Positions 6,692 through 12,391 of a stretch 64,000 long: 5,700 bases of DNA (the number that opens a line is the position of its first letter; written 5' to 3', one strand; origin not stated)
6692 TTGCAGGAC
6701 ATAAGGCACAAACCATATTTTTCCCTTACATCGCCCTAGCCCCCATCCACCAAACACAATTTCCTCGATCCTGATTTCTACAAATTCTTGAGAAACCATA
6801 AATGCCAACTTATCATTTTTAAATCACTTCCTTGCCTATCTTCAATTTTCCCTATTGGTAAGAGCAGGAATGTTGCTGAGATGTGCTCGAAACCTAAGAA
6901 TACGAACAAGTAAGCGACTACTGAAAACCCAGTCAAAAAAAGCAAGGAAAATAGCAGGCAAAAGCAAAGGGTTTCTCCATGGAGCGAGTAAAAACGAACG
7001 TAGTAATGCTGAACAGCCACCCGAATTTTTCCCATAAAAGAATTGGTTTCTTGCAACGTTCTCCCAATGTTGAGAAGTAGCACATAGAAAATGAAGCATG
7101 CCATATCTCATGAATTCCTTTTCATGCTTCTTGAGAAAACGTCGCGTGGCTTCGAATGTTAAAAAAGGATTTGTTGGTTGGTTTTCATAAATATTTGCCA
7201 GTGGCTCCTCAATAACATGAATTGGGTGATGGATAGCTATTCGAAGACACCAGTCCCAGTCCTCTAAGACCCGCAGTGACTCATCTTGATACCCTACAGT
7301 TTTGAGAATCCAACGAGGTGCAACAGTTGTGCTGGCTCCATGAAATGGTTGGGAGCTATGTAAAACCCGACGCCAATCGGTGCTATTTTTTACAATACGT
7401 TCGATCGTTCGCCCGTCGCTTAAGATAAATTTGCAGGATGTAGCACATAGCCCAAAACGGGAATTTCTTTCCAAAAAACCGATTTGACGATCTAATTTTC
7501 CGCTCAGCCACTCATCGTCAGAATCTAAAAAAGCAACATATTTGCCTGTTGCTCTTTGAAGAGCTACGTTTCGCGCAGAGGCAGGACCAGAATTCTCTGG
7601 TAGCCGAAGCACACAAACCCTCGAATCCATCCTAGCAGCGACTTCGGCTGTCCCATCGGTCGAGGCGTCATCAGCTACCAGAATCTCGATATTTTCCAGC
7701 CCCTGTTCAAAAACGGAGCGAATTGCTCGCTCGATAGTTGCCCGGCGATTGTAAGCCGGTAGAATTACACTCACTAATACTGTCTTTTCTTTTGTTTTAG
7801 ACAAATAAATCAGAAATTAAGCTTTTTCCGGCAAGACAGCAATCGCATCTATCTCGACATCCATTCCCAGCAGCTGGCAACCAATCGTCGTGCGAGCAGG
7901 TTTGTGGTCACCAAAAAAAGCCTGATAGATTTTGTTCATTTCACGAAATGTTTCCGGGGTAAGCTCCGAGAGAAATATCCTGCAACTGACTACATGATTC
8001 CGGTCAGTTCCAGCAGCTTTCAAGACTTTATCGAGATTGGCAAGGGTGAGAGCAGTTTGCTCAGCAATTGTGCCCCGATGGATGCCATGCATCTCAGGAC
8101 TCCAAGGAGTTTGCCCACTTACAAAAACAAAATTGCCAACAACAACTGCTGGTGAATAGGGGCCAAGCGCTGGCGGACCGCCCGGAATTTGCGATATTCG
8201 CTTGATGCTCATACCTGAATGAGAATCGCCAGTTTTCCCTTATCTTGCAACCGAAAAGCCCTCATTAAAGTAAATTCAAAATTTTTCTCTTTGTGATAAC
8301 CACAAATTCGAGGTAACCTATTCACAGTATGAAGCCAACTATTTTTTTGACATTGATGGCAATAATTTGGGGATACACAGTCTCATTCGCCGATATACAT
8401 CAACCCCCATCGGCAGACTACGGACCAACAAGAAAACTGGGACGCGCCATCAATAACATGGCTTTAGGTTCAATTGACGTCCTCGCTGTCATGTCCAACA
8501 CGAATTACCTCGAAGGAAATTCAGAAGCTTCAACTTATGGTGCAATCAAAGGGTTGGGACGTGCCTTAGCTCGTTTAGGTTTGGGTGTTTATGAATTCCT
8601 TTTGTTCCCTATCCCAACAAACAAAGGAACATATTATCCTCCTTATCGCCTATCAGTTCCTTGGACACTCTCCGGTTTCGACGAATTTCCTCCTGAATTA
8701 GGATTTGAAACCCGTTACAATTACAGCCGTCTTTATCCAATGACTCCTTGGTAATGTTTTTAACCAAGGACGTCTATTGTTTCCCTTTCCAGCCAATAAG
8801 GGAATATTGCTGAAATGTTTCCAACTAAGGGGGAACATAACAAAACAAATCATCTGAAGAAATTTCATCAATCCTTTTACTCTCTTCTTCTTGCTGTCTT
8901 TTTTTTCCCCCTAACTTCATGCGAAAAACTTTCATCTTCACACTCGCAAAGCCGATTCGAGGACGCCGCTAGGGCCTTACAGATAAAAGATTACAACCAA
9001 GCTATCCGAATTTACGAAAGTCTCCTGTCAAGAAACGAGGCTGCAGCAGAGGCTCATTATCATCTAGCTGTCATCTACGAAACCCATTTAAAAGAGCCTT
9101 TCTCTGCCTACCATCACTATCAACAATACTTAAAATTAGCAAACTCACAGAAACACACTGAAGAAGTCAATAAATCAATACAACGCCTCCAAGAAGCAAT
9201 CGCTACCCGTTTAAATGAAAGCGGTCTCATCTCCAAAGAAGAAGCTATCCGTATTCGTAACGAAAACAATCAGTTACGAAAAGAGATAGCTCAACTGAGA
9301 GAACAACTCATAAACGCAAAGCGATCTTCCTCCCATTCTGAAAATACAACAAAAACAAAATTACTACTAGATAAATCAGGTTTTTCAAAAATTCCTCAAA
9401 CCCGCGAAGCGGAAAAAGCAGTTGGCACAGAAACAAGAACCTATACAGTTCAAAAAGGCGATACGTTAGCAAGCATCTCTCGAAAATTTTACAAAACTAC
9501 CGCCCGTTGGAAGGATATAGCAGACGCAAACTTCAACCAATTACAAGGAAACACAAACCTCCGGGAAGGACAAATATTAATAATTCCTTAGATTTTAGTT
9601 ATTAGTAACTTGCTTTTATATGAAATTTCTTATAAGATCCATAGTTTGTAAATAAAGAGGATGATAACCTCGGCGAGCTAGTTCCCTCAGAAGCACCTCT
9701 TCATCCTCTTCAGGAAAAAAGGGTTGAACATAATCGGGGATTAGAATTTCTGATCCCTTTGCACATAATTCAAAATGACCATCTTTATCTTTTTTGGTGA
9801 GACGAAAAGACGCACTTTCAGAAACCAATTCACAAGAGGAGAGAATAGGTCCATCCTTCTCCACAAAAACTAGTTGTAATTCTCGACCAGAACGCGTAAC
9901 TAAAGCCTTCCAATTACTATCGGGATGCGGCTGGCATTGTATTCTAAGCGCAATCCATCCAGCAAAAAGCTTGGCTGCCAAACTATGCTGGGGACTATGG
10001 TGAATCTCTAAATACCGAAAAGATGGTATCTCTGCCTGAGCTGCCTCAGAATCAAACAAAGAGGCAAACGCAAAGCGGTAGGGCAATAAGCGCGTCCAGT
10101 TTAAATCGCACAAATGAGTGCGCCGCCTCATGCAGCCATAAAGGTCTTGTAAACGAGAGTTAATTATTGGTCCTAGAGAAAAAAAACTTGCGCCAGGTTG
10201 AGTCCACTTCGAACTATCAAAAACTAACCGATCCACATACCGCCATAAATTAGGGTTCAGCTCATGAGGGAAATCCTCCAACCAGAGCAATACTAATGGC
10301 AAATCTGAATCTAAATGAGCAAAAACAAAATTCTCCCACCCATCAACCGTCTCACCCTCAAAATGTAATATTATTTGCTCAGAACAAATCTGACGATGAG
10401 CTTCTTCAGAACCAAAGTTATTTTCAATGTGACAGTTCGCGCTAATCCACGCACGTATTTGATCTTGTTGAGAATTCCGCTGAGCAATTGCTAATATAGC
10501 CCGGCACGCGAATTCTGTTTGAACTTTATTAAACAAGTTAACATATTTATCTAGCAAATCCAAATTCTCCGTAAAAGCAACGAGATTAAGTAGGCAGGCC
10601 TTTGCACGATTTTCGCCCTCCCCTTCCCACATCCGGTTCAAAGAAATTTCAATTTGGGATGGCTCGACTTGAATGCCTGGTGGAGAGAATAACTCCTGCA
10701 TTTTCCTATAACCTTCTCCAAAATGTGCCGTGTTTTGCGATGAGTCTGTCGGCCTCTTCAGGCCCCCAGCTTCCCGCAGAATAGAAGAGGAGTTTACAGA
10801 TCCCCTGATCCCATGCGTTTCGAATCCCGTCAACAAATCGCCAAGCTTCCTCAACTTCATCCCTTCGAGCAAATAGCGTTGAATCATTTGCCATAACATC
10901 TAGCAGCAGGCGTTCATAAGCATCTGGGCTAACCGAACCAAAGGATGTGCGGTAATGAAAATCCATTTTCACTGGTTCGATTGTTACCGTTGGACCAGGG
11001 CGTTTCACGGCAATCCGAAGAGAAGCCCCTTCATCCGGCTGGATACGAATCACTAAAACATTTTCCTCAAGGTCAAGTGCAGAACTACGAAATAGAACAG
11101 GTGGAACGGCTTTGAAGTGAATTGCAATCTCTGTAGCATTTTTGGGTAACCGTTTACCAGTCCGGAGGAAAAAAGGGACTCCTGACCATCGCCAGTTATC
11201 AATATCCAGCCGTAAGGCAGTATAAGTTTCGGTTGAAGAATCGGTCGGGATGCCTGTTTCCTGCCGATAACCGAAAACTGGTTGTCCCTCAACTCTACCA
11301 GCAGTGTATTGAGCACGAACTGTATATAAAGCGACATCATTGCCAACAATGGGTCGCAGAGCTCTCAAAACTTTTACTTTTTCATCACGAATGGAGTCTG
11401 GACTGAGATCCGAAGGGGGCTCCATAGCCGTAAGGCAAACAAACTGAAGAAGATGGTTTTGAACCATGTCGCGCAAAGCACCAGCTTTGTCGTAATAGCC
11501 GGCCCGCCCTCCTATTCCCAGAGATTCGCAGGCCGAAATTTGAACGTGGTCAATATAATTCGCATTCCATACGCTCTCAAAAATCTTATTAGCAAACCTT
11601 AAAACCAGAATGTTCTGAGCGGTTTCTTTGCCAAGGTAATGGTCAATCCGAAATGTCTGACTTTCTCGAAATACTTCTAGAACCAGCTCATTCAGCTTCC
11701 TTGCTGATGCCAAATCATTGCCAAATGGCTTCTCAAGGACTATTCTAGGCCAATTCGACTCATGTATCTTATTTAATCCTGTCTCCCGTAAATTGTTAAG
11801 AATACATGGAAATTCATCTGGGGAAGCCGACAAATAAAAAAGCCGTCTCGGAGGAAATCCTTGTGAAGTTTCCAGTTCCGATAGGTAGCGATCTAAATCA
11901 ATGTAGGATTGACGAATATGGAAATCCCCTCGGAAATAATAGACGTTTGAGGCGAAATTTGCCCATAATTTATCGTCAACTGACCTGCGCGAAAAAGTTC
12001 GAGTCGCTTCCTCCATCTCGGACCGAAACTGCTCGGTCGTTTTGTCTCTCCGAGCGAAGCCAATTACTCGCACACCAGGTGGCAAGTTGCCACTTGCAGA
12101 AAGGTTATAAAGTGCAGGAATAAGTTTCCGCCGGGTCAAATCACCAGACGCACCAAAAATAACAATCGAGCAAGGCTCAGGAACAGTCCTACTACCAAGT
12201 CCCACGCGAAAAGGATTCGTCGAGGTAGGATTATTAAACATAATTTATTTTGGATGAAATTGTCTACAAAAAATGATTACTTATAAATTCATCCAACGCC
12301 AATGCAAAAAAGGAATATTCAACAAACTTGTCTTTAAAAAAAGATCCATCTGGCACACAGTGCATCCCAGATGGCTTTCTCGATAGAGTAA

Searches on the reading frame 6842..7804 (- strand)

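Call 35: search_protein_families(library=pfam, proteins=[window:6842-7804:-], max_evalue=0.00001)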
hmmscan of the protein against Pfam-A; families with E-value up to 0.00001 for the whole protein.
window:6842-7804:- (320 aa): 3 families
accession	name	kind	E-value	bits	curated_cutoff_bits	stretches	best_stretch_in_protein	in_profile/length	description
PF00535.33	Glycos_transf_2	-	3.7e-35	121.8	23.3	1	12-120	1-112/168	Glycosyl transferase family 2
PF10111.15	Glyco_tranf_2_2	-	4.2e-14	53.1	27.3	1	12-108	1-103/276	Glycosyltransferase like family 2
PF13641.12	Glyco_tranf_2_3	-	2e-08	34.9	27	1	11-217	3-221/230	Glycosyltransferase like family 2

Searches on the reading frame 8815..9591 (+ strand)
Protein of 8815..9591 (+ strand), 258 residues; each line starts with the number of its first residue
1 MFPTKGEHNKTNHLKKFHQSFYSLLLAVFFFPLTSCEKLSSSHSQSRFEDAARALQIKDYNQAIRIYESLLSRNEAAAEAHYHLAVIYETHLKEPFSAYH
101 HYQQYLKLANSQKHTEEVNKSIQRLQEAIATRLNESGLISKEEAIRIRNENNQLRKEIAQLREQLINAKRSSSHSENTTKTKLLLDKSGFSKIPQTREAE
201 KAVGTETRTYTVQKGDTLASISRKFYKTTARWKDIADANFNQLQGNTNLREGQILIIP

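Call 35: search_protein_families(library=pfam, proteins=[window:8815-9591:+], max_evalue=0.00001)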
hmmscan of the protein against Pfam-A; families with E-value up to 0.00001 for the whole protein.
window:8815-9591:+ (258 aa): 1 family
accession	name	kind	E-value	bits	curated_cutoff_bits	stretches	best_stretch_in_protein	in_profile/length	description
PF01476.26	LysM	-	7.3e-11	42.3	20.9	1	210-258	1-43/43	LysM domain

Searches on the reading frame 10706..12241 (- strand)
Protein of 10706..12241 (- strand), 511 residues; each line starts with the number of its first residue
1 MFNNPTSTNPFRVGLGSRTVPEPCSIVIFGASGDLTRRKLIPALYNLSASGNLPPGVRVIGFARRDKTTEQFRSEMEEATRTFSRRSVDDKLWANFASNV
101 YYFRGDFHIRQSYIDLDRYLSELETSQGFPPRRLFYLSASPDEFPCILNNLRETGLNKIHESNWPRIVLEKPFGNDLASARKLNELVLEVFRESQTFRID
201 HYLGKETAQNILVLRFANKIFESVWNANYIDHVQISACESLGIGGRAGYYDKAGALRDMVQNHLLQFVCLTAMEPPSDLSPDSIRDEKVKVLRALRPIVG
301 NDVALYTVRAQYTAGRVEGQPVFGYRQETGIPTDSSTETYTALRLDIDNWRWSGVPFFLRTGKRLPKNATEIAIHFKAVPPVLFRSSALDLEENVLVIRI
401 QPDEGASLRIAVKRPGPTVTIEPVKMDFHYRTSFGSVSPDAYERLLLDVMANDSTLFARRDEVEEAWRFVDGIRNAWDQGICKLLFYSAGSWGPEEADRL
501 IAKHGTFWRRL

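Call 35: search_protein_families(library=pfam, proteins=[window:10706-12241:-], max_evalue=0.00001)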
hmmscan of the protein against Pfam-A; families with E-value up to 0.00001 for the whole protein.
window:10706-12241:- (511 aa): 2 families
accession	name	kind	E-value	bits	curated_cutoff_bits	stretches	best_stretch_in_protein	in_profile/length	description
PF02781.21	G6PD_C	-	2.6e-124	414.5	27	1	212-509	1-296/296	Glucose-6-phosphate dehydrogenase, C-terminal domain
PF00479.28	G6PD_N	-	2.3e-60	204.8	22.1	1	27-210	1-183/183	Glucose-6-phosphate dehydrogenase, NAD binding domain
